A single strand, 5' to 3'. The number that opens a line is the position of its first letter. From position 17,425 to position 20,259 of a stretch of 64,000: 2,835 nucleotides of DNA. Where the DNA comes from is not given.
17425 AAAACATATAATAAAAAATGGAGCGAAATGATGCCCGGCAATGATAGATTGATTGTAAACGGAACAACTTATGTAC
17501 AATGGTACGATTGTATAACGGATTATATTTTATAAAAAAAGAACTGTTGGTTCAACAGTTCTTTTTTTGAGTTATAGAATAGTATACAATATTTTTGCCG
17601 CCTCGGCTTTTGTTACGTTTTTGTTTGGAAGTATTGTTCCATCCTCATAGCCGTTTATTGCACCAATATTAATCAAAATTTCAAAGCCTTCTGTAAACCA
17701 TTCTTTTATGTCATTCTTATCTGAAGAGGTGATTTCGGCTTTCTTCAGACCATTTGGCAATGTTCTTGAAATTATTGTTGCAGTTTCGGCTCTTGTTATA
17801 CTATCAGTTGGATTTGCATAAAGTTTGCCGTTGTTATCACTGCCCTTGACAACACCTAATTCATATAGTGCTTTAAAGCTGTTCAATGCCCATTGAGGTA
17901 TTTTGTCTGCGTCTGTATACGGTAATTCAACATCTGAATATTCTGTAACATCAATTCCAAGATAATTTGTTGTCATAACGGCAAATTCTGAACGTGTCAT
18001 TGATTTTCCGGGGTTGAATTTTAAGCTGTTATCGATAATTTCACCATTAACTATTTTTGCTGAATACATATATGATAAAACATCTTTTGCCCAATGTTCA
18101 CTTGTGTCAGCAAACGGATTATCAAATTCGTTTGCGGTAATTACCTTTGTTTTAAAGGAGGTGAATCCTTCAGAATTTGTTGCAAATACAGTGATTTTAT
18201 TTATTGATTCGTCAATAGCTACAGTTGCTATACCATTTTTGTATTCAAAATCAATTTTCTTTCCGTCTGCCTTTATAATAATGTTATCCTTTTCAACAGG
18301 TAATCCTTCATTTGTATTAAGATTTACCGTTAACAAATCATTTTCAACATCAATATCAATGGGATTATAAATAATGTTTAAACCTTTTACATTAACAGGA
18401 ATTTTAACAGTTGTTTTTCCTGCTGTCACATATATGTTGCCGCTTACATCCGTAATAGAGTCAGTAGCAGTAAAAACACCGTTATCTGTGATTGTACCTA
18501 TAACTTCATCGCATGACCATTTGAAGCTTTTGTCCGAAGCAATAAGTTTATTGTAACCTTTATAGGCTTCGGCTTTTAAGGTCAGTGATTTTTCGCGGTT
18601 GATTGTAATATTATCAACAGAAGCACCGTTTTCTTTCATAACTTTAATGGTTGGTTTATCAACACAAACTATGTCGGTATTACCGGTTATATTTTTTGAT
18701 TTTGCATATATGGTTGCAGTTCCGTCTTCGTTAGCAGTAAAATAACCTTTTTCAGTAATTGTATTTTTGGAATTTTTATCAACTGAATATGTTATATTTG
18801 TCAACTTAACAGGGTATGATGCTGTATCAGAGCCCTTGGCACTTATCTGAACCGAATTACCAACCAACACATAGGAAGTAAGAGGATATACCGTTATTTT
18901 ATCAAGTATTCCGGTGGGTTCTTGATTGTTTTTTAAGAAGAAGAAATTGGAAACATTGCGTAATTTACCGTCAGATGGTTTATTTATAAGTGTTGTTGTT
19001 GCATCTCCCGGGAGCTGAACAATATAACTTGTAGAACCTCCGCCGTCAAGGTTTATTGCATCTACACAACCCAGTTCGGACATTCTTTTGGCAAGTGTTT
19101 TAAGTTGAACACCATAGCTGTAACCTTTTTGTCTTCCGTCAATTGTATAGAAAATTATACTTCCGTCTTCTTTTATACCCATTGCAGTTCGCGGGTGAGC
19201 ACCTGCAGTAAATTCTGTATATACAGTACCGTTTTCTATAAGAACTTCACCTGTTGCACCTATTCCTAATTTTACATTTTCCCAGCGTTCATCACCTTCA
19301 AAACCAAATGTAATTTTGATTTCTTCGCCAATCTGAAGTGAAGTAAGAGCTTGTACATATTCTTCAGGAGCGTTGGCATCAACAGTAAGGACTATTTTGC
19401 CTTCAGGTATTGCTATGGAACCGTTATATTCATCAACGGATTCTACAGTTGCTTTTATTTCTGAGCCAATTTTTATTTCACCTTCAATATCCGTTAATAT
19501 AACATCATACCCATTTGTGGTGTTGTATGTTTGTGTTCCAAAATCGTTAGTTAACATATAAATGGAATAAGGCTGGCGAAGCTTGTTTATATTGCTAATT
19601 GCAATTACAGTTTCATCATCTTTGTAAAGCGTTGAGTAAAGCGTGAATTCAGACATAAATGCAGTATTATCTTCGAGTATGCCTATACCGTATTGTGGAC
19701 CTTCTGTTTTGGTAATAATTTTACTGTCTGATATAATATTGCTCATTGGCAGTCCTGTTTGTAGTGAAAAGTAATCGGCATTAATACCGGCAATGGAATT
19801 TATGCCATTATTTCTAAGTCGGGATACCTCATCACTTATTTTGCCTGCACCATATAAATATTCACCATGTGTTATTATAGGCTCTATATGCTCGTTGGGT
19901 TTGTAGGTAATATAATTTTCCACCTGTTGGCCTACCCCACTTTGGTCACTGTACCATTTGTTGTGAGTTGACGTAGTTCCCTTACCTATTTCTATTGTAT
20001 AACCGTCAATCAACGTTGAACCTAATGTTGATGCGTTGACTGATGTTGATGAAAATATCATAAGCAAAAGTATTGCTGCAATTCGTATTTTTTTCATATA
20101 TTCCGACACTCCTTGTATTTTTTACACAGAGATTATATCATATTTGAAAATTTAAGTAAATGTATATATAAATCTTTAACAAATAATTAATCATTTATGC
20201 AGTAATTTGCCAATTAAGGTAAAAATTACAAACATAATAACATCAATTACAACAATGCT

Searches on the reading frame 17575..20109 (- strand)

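Call 62: search_protein_families(library=pfam, proteins=[window:17575-20109:-], max_evalue=0.00001)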
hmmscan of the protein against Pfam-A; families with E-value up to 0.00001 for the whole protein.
window:17575-20109:- (845 aa): 2 families
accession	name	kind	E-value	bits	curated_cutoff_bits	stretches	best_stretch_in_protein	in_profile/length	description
PF09992.14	NAGPA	-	2.4e-32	112.9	25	1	232-391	22-167/169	Phosphodiester glycosidase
PF00395.25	SLH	-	4.2e-22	78.3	20.8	2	799-838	6-44/44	S-layer homology domain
